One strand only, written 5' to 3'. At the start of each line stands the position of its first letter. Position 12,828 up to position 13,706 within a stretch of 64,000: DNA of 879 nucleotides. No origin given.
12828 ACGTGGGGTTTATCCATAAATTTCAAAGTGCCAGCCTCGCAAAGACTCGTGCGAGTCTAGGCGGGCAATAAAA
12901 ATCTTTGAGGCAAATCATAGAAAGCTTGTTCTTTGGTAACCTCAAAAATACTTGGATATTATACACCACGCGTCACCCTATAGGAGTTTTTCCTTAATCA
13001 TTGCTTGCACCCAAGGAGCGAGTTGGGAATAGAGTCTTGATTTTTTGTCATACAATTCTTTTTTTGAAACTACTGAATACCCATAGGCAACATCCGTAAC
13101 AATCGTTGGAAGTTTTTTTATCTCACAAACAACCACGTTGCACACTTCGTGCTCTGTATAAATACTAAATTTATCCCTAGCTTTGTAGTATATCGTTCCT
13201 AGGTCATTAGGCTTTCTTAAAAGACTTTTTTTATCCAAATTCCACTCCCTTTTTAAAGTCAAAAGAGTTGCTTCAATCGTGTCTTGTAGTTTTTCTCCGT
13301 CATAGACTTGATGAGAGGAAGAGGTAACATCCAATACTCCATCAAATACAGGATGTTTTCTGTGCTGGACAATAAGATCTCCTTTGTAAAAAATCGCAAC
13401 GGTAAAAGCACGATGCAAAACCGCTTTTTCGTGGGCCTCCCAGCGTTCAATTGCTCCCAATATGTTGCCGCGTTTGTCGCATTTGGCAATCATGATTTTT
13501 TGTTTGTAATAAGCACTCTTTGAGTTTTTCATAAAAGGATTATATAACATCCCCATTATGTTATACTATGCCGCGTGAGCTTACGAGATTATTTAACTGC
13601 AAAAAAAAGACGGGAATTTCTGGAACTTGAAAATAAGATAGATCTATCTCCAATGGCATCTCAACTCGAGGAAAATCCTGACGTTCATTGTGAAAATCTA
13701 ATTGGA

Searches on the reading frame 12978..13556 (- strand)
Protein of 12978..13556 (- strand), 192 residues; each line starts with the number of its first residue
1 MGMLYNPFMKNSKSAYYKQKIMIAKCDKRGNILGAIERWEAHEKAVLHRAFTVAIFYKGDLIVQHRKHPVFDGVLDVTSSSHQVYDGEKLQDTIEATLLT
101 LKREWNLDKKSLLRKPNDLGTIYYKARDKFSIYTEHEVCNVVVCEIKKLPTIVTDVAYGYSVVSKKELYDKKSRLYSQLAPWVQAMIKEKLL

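Call 15: find_related_loci(query=window:12978-13556:-, collection=metagenome_contigs, flank=6000)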
Query window:12978-13556:- (192 aa) in metagenome_contigs; peptide patterns used: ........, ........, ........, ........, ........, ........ (x = any residue, [..] = any of these).
76 stretches matched a pattern; 32 encode a relative of the query (tblastn E <= 1e-3); 32 distinct loci.
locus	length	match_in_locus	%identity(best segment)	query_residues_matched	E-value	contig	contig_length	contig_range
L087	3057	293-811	70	16-190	5e-84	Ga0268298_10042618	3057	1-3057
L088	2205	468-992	68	16-192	4e-83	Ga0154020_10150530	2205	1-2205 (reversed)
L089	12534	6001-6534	59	16-192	4e-66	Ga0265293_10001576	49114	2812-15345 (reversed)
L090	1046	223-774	56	19-192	8e-70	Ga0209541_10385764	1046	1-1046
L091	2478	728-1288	50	8-192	3e-61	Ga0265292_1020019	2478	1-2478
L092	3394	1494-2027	57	16-192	1e-59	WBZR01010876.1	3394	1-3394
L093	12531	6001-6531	51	16-192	3e-58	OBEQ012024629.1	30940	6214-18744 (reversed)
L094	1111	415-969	48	8-192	3e-61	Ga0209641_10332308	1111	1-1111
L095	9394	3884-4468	50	16-192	3e-56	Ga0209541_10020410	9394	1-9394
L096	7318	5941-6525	50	16-192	3e-56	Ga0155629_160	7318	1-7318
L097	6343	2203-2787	50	16-192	3e-56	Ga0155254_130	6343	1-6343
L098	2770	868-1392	49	16-189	2e-53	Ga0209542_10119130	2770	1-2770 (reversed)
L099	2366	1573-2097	49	16-189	1e-53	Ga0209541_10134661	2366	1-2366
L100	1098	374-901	47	16-192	8e-57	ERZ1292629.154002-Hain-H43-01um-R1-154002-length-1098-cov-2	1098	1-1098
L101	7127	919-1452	47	15-192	3e-52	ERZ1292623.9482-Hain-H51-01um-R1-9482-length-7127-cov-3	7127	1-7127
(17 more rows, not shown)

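Call 16: search_protein_families(library=pfam, proteins=[window:12978-13556:-], max_evalue=0.1)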
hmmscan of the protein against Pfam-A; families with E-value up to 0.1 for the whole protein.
window:12978-13556:- (192 aa): 0 families

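Call 29: search_protein_families(library=ncbifam, proteins=[window:12978-13556:-], max_evalue=1)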
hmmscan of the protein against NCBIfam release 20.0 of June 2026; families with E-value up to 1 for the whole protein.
window:12978-13556:- (192 aa): 2 families
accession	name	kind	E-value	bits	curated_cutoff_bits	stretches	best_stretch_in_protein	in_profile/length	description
NF002995.0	PRK03759.1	equivalog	9e-12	45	127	1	19-186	5-168/185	isopentenyl-diphosphate Delta-isomerase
TIGR02150.1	IPP_isom_1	equivalog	2.1e-09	37.4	105.8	1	26-186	4-158/159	isopentenyl-diphosphate delta-isomerase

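Call 33: list_cluster_members(proteins=[P0001, P0002, window:12978-13556:-, window:10414-11880:+])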
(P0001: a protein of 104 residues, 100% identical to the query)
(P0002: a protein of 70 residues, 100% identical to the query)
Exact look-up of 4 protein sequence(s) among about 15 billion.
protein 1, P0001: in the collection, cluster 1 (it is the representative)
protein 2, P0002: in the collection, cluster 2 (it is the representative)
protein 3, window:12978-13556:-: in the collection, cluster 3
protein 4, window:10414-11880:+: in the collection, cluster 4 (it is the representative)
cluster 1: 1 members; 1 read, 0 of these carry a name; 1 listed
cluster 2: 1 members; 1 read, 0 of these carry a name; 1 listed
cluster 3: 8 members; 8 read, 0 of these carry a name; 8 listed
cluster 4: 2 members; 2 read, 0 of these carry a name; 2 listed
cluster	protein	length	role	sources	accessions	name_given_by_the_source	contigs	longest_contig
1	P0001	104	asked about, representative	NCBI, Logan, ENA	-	-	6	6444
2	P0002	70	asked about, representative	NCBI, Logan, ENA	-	-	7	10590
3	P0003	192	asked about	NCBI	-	-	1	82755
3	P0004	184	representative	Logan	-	-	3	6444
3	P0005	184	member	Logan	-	-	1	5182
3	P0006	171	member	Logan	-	-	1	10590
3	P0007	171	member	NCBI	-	-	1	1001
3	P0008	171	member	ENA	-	-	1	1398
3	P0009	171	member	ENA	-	-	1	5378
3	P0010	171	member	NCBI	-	-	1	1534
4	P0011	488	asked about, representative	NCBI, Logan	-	-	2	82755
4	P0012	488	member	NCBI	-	-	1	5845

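Call 84: search_solved_structures(query=window:12978-13556:-, max_evalue=0.01)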
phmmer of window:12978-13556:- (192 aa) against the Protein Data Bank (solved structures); distinct sequences matched with E-value up to 0.01: 3.
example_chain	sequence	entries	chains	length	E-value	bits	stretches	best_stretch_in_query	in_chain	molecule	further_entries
2pny_A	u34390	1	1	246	4.4e-08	36.4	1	22-187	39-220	Isopentenyl-diphosphate Delta-isomerase 2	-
2icj_A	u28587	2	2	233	1.8e-05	27.9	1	27-184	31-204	Isopentenyl-diphosphate delta isomerase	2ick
2dho_A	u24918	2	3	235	2.2e-05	27.6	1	27-184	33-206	Isopentenyl-diphosphate delta-isomerase 1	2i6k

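Call 86: search_protein_families(library=pfam, proteins=[L089:4926-5990:+], max_evalue=0.001)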
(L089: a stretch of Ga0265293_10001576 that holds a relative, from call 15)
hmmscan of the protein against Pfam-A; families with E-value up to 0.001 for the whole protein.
L089:4926-5990:+ (354 aa): 1 family
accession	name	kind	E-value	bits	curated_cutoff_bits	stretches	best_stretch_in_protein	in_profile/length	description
PF02401.23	LYTB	-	2.4e-67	227.5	24.5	1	30-311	1-259/267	LytB protein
